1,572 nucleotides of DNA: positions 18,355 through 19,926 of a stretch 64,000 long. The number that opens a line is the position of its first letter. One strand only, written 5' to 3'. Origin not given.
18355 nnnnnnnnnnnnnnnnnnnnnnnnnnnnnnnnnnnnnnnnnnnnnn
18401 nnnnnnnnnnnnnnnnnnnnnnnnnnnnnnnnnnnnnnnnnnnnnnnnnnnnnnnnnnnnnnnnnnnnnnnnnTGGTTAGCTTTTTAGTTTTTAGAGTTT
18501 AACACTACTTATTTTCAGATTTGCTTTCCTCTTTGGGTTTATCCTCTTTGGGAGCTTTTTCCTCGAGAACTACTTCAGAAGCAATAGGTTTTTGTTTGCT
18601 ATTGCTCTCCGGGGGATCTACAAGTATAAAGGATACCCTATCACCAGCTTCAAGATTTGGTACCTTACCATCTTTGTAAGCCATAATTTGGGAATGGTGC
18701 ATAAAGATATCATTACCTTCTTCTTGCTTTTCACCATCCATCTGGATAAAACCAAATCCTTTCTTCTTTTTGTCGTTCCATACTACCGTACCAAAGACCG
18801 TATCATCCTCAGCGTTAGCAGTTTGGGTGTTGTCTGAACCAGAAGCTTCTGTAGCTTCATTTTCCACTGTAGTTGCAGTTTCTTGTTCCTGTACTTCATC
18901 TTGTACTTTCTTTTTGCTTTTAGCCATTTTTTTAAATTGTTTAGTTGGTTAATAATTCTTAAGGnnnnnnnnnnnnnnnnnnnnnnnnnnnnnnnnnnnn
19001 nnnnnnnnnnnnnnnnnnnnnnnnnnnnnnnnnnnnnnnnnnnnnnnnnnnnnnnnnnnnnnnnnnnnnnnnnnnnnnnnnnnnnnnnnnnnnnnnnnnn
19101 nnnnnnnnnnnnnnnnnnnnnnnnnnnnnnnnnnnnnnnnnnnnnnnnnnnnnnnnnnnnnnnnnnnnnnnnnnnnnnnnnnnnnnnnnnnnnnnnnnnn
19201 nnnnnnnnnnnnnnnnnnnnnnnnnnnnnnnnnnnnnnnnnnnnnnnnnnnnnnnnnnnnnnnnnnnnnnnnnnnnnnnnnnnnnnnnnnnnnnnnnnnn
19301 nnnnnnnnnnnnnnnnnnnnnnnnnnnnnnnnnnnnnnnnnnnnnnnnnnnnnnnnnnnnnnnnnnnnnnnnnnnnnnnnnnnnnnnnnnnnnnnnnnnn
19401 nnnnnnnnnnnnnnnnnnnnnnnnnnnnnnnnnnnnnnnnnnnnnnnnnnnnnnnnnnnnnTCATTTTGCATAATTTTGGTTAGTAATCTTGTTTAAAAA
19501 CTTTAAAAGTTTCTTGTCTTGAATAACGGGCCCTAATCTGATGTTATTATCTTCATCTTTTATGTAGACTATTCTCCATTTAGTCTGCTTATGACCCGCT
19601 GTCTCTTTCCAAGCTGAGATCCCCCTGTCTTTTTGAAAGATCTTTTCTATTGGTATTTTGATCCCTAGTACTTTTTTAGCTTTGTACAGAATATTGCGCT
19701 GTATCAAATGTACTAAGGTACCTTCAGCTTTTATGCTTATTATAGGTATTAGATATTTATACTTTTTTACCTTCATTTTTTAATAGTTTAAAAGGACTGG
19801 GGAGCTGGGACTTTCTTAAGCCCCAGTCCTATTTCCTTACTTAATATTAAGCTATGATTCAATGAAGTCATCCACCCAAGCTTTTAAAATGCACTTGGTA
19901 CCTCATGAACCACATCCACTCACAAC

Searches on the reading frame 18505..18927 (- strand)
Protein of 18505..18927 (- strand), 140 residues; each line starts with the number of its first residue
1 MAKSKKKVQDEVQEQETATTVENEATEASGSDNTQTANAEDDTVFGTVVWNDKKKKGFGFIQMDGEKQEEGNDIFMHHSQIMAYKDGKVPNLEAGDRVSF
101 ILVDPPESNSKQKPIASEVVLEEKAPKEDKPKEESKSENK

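Call 10: search_protein_families(library=phrogs, proteins=[window:18505-18927:-], max_evalue=0.001)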
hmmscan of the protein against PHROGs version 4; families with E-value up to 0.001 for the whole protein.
window:18505-18927:- (140 aa): 1 family
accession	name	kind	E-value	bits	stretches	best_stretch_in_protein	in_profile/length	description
phrog_729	-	other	2.7e-06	27.7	1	42-107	12-69/277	cold shock protein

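Call 18: search_protein_families(library=pfam, proteins=[window:18505-18927:-], max_evalue=0.01)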
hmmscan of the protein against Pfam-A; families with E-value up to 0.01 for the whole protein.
window:18505-18927:- (140 aa): 2 families
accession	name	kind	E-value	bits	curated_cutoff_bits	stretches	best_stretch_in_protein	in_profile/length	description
PF00313.28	CSD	-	2.9e-10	40.3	27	1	46-120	3-64/66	'Cold-shock' DNA-binding domain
PF08206.17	OB_RNB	-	0.0048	17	24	0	54-82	6-30/58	Ribonuclease B OB domain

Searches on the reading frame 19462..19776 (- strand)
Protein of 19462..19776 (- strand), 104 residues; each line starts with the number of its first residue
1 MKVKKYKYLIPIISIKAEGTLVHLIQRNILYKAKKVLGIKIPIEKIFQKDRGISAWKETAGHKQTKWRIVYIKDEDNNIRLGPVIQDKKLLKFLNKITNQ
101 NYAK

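Call 10: search_protein_families(library=phrogs, proteins=[window:19462-19776:-], max_evalue=0.001)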
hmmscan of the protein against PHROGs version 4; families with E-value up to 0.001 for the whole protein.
window:19462-19776:- (104 aa): 0 families

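Call 13: find_related_loci(query=window:19462-19776:-, collection=viral_contigs, flank=6000)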
Query window:19462-19776:- (104 aa) in viral_contigs; peptide patterns used: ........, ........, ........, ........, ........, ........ (x = any residue, [..] = any of these).
11 stretches matched a pattern, but none encodes a relative of the query by tblastn (E <= 1e-3).

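Call 18: search_protein_families(library=pfam, proteins=[window:19462-19776:-], max_evalue=0.01)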
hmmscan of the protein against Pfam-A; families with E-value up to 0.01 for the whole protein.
window:19462-19776:- (104 aa): 0 families
